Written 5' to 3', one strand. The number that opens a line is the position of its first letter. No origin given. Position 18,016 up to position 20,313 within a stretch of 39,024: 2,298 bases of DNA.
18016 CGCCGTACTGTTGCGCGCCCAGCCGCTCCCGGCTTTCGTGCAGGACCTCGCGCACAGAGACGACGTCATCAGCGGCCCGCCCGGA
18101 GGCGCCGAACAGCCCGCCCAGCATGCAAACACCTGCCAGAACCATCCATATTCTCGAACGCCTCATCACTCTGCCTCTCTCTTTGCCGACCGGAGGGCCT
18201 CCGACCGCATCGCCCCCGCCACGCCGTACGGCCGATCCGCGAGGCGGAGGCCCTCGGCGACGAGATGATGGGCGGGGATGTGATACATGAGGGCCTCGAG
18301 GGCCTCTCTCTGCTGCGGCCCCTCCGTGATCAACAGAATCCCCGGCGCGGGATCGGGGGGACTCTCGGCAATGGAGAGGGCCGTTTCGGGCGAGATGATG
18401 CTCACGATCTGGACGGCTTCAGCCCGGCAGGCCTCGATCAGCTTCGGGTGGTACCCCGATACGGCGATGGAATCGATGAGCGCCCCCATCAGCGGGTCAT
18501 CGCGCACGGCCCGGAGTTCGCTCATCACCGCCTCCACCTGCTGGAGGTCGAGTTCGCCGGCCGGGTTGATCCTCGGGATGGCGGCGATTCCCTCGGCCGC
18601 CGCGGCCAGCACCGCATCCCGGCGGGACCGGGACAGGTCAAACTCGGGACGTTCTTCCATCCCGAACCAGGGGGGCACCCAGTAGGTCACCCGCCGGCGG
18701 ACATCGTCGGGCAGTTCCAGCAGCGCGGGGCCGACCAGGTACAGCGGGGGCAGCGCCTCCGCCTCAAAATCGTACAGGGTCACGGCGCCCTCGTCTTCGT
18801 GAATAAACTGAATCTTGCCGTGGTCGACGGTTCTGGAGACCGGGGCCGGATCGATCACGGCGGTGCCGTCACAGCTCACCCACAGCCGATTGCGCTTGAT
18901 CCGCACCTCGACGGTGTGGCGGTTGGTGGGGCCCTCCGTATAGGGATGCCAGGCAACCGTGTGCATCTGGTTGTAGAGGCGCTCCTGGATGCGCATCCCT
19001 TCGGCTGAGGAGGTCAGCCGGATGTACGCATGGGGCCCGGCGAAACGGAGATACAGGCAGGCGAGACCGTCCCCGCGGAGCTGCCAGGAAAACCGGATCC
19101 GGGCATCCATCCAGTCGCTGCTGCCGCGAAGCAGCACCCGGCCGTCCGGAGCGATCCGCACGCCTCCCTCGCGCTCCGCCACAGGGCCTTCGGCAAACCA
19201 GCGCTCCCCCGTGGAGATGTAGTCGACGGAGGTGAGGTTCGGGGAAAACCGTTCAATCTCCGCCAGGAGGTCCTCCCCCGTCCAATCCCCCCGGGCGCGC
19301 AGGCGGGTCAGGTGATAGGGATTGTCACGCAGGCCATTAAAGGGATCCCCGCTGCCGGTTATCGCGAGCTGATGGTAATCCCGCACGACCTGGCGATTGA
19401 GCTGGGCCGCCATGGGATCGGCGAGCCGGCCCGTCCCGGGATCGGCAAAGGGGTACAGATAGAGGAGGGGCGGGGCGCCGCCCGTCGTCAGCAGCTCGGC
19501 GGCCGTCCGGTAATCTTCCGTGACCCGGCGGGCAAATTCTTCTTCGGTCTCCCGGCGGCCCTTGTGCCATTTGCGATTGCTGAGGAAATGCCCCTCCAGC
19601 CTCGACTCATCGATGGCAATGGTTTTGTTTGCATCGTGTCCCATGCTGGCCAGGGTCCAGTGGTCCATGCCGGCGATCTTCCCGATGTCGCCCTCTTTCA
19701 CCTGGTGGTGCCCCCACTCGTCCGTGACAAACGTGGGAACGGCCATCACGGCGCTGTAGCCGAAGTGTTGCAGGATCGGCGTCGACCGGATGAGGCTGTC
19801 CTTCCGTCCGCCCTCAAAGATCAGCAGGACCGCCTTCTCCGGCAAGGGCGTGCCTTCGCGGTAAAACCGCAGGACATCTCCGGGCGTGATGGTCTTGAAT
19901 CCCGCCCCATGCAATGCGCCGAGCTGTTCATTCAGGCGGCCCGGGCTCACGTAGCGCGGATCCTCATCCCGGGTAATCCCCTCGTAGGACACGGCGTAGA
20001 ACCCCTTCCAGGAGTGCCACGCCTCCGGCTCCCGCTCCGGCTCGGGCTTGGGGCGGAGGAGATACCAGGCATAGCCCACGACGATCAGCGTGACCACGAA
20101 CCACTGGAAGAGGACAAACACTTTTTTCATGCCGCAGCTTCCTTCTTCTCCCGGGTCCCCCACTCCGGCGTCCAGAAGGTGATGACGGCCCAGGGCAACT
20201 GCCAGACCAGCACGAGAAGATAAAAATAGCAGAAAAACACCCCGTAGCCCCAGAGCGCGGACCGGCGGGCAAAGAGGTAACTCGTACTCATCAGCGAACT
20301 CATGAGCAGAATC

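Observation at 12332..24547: c-di-GMP-wired, synthase-dependent exopolysaccharide apparatus with an unusual part list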

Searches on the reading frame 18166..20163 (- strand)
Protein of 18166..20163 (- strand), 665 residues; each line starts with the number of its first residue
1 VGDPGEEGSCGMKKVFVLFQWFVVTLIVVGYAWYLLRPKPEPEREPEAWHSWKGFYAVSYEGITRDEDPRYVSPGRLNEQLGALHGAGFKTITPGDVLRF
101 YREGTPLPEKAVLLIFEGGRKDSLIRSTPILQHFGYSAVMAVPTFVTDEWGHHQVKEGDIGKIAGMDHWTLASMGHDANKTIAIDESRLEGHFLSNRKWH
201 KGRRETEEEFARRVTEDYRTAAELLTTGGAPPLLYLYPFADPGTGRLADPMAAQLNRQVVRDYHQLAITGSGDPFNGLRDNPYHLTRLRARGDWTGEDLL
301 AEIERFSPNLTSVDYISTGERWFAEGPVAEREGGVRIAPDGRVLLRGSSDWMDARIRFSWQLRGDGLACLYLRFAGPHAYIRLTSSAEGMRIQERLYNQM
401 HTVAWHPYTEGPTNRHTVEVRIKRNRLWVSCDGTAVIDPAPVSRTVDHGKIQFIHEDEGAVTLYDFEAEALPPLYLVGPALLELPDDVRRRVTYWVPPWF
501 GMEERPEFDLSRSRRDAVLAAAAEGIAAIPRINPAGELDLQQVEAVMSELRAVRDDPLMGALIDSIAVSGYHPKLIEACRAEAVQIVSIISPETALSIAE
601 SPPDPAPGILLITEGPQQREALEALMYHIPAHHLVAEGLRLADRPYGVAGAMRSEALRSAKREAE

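Call 3: search_protein_families(library=pfam, proteins=[window:18166-20163:-], max_evalue=0.01)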
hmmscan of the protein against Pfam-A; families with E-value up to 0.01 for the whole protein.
window:18166-20163:- (665 aa): 0 families

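Call 4: search_protein_families(library=ncbifam, proteins=[window:18166-20163:-], max_evalue=0.01)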
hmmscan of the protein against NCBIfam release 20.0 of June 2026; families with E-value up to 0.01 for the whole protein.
window:18166-20163:- (665 aa): 3 families
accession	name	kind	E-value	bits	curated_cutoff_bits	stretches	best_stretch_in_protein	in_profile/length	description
NF011177.0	PRK14582.1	equivalog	1.1e-14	53.6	923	1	12-241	6-254/671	poly-beta-1,6-N-acetyl-D-glucosamine N-deacetylase PgaB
TIGR03938.2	deacetyl_PgaB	equivalog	5.5e-13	48.1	321.9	1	65-240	19-210/621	poly-beta-1,6-N-acetyl-D-glucosamine N-deacetylase PgaB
NF011176.0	PRK14581.1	equivalog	5.3e-09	34.8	1091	1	13-151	2-148/673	poly-beta-1,6-N-acetyl-D-glucosamine N-deacetylase PgaB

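Call 26: search_solved_structures(query=window:18166-20130:-, max_evalue=1, show_alignments=3)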
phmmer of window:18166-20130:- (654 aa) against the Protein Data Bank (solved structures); distinct sequences matched with E-value up to 1: 4.
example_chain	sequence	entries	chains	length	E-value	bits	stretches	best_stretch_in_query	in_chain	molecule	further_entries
3vus_A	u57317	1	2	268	7.2e-10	41.2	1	42-148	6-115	Poly-beta-1,6-N-acetyl-D-glucosamine N-deacetylase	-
4f9d_A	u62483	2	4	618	2.6e-09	39.3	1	41-148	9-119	Poly-beta-1,6-N-acetyl-D-glucosamine N-deacetylase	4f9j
5bu6_A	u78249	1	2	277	3.7e-05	25.6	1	75-229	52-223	BpsB (PgaB), Poly-beta-1,6-N-acetyl-D-glucosamine N-deacetylase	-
4u10_A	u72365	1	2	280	0.33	12.6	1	58-131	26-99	Poly-beta-1,6-N-acetyl-D-glucosamine N-deacetylase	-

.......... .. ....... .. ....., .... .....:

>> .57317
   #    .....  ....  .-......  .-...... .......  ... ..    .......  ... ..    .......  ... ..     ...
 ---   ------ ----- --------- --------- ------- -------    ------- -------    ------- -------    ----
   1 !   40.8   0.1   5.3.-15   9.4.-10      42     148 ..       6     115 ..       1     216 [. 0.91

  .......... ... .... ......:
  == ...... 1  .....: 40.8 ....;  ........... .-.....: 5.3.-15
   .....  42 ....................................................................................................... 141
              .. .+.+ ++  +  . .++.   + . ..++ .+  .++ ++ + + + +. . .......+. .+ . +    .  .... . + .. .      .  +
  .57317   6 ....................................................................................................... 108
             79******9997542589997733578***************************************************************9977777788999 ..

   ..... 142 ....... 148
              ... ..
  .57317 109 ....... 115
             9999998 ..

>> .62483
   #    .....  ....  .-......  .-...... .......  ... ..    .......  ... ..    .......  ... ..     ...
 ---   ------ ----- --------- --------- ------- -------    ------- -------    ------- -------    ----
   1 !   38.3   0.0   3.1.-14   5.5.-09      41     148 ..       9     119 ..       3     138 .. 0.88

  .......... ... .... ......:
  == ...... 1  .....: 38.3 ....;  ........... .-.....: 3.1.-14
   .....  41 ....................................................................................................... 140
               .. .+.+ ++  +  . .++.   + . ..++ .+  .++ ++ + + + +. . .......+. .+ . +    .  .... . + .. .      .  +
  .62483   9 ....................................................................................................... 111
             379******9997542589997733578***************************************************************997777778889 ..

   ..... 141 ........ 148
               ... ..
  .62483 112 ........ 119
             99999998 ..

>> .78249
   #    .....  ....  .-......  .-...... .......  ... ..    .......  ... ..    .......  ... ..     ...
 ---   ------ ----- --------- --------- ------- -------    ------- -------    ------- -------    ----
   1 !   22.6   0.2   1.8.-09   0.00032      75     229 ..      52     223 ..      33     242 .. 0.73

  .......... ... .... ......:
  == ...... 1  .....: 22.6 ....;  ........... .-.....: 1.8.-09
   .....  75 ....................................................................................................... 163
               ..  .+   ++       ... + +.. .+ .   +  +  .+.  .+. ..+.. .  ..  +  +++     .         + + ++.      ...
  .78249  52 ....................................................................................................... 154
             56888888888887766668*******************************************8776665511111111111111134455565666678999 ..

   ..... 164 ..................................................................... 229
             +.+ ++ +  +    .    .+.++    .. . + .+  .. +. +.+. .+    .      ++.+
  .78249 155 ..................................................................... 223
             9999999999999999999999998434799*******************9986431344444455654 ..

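Call 28: find_homologous_proteins(query=window:18166-20130:-, max_evalue=1e-10)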
Query window:18166-20130:- (654 aa): 24 proteins with E <= 1e-10 among 8000 candidates.
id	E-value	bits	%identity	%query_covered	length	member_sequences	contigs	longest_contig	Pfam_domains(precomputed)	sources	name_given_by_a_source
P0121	0.0e+0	1514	100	100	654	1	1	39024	-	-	-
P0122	4.0e-122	427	35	99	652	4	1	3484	-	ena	-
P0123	1.7e-120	422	36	96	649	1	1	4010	-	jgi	-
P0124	8.1e-120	419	36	95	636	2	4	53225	-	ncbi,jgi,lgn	-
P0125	2.4e-117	411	35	95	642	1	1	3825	-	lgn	-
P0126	2.3e-115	405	37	95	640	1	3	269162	-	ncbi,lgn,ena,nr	ncbi:MAG TPA: polysaccharide deacetylase family protein [Kiritimatiellia bacterium]|nr:polysaccharid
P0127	3.1e-114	401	37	99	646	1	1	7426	-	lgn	-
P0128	8.8e-112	393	37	85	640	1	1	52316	-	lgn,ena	-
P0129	9.1e-111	390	37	96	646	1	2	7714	-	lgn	-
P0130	9.2e-110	386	34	96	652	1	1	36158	-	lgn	-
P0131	2.7e-107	378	39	75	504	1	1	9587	-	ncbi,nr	ncbi:MAG TPA: hypothetical protein VK973_06125, partial [Arenicellales bacterium]|nr:hypothetical pr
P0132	3.5e-107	378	33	98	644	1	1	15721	-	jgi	-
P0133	1.4e-106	376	36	97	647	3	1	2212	-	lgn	-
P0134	8.6e-105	370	33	95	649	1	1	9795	-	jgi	jgi:hypothetical protein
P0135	1.3e-101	359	33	98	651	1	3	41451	-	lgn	-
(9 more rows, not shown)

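Call 43: predict_structure(alignment_id=A1)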
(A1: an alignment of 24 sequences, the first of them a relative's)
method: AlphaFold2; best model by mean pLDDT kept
length: 654 residues; sequences in the alignment: 24
mean_pLDDT: 89.0   pTM: 0.87
mean pLDDT of the five models: 89.0, 88.1, 87.7, 87.2, 87.1
residues with pLDDT >= 90: 386; 70-90: 233; 50-70: 35; < 50: 0
segments of 3 or more residues with pLDDT < 50: none
pLDDT, mean of each block of 10 residues (from residue 1): 86 89 78 91 95 87 96 97 97 94 95 94 96 80 85 93 94 93 94 96 97 89 93 87 94 94 90 94 96 85 71 81 83 88 92 85 87 91 90 85 87 94 90 87 77 90 91 88 87 61 88 93 87 90 87 92 92 94 95 83 95 93 92 91 75 56
secondary structure, 60 per line:
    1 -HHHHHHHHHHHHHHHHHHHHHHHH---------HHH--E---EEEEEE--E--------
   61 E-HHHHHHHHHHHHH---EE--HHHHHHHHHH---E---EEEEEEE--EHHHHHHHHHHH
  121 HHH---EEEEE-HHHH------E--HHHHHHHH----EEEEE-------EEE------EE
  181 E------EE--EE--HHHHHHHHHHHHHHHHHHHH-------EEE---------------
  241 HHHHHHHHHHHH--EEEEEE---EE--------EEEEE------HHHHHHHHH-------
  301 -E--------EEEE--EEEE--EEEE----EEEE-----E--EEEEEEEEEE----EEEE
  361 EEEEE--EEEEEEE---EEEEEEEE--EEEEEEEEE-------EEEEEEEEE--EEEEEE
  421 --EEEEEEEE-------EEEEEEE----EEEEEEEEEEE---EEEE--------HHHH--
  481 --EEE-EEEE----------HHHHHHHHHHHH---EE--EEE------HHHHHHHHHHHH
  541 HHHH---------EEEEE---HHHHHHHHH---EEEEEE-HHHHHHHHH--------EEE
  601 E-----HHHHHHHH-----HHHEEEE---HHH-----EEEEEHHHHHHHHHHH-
elements in order: H2-25 E44-49 H63-75 H83-92 E100-106 H110-123 E127-131 H133-136 H146-153 E158-162 E170-172 E179-181 H196-215 E223-225 H241-252 E255-260 E274-278 H285-293 E311-314 E317-320 E323-326 E331-334 E343-352 E357-365 E368-374 E378-385 E388-396 E404-412 E415-420 E423-430 E438-444 E449-459 E463-466 H475-478 E483-485 E487-490 H501-512 E520-522 H529-544 E554-558 H562-570 E574-579 H581-589 E598-601 H607-614 E623-626 E638-642 H643-653

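Call 45: fold_search(model_id=the predicted structure, library=pdb)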
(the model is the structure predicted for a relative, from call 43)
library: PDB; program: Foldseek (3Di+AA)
matches with E <= 10: 1740; with E <= 0.001: 456
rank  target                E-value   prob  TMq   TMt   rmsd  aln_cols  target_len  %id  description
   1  4f9d_A                1.2e-13  1.00  0.35  0.38  16.0       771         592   12  Structure of Escherichia coli PgaB 42-655 in complex with nickel (released 2012-07-25)
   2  4f9j_A                1.3e-13  1.00  0.35  0.38  16.0       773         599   11  Structure of Escherichia coli PgaB 42-655 in complex with iron (released 2012-07-25)
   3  3vus_A                2.8e-12  1.00  0.33  0.79   3.5       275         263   21  Escherichia coli PgaB N-terminal domain (released 2012-11-14)
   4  4u10_A                6.4e-12  1.00  0.34  0.79   3.2       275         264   15  Probing the structure and mechanism of de-N-acetylase from aggregatibacter actinomycetemcomitans (released 2015-01-14)
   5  4u10_B                9.2e-12  1.00  0.33  0.79   3.2       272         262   15  Probing the structure and mechanism of de-N-acetylase from aggregatibacter actinomycetemcomitans (released 2015-01-14)
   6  3vus_B                1.1e-11  1.00  0.33  0.78   3.9       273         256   22  Escherichia coli PgaB N-terminal domain (released 2012-11-14)
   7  5bu6_A                1.8e-10  1.00  0.31  0.74   3.7       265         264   19  Structure of BpsB deaceylase domain from Bordetella bronchiseptica (released 2015-07-29)
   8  6dq3_B                1.8e-09  1.00  0.29  0.79   4.1       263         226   14  Streptococcus pyogenes deacetylase PplD in complex with acetate (released 2019-05-01)
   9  6dq3_A                2.2e-09  1.00  0.30  0.81   3.2       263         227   14  Streptococcus pyogenes deacetylase PplD in complex with acetate (released 2019-05-01)
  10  4hd5                  2.5e-09  1.00  0.28  0.56   3.8       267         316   17  Crystal Structure of BC0361, a polysaccharide deacetylase from Bacillus cereus (released 2012-10-10)
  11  4wcj                  2.5e-09  1.00  0.29  0.75   3.9       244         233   16  Structure of IcaB from Ammonifex degensii (released 2014-11-12)
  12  4v33_A                8.7e-09  1.00  0.28  0.56   3.8       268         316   17  Crystal structure of the putative polysaccharide deacetylase BA0330 from bacillus anthracis (released 2015-04-08)
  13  6r3r                  3.0e-08  1.00  0.20  0.26   5.8       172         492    7  First crystal structure of endo-levanase BT1760 from Bacteroides thetaiotaomicron (released 2019-06-19)
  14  6r3u_A                6.5e-08  1.00  0.20  0.26   5.3       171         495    7  Endo-levanase BT1760 mutant E221A from Bacteroides thetaiotaomicron complexed with levantetraose (released 2019-06-19)
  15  7znr_A                6.9e-08  1.00  0.20  0.26   6.4       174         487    8  Inactive D62N mutant of BT1760 Endo-acting levanase from Bacteroides thetaiotaomicron VPI-5482 (released 2023-06-21)
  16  4b1m_A                7.6e-08  1.00  0.18  0.62   6.1       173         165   15  CARBOHYDRATE BINDING MODULE CBM66 FROM BACILLUS SUBTILIS (released 2012-12-12)
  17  4b1m_C                9.4e-08  1.00  0.20  0.74   3.1       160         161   13  CARBOHYDRATE BINDING MODULE CBM66 FROM BACILLUS SUBTILIS (released 2012-12-12)
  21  4b1m_B                2.1e-07  1.00  0.20  0.73   3.1       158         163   13  CARBOHYDRATE BINDING MODULE CBM66 FROM BACILLUS SUBTILIS (released 2012-12-12)
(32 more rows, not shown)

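Call 83: search_protein_representatives(alignment_id=A1)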
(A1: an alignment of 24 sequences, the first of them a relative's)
Query: 24 sequences, 648 profile positions. Proteins with E-value up to 0.001 (for the whole library): 9694; up to 1e-10: 2413; up to 1e-30: 920. The best 150 are listed.
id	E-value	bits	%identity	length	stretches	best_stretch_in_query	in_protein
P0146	1.2e-249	846.6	-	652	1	1-646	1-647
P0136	1.3e-246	836.6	-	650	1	1-646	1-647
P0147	3.1e-240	815.5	-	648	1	1-645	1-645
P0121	5.4e-240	814.7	-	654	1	1-644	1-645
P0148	5.4e-236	801.5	-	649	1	1-645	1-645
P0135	5.9e-235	798.1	-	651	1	1-643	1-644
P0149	1.3e-233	793.7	-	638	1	1-643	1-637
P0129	2.6e-232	789.3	-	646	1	1-646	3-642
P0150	4.0e-232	788.7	-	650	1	1-644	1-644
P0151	2.7e-226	769.5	-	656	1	1-639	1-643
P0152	1.7e-225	766.8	-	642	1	1-641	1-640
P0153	2.9e-225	766.0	-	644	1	1-639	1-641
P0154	1.1e-220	750.9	-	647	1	2-642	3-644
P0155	1.9e-218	743.6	-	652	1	1-631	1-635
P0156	4.2e-211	719.3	-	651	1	1-644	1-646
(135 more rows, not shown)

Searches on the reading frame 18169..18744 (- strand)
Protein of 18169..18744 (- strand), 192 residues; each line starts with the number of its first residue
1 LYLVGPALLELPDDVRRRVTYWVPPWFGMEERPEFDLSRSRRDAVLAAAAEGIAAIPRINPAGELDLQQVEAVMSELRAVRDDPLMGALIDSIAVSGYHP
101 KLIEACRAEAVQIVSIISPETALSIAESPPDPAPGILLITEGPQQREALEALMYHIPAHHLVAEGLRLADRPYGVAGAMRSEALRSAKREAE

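Call 86: search_protein_families(library=pfam, proteins=[window:18169-18744:-], max_evalue=10)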
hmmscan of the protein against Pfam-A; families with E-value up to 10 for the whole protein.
seq(192 aa): 0 families

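Call 93: search_solved_structures(query=A6, max_evalue=10)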
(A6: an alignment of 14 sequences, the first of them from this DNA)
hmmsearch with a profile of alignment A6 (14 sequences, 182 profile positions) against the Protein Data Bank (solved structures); distinct sequences matched with E-value up to 10: 5.
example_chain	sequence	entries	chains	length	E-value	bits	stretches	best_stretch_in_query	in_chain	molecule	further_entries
9kz9_Q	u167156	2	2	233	0.098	15.2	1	29-61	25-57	PsaQ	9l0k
3wxm_B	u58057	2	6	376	0.3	13.6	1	114-177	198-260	Protein pelota homolog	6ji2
3h75_A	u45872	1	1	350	0.47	13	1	110-169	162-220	Periplasmic sugar-binding domain protein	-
3a4j_A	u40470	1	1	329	1.5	11.3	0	20-49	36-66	Phosphotriesterase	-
4pys_A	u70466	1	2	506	1.6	11.2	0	25-59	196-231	beta-N-acetylhexosaminidase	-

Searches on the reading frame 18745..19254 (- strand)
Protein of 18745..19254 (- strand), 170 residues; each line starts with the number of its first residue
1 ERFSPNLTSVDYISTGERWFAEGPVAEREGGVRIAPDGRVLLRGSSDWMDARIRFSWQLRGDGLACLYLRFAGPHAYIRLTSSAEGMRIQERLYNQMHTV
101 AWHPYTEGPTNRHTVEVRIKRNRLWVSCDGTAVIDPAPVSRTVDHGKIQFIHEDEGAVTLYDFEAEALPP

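Call 86: search_protein_families(library=pfam, proteins=[window:18745-19254:-], max_evalue=10)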
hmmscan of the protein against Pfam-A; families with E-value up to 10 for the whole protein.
seq(170 aa): 0 families
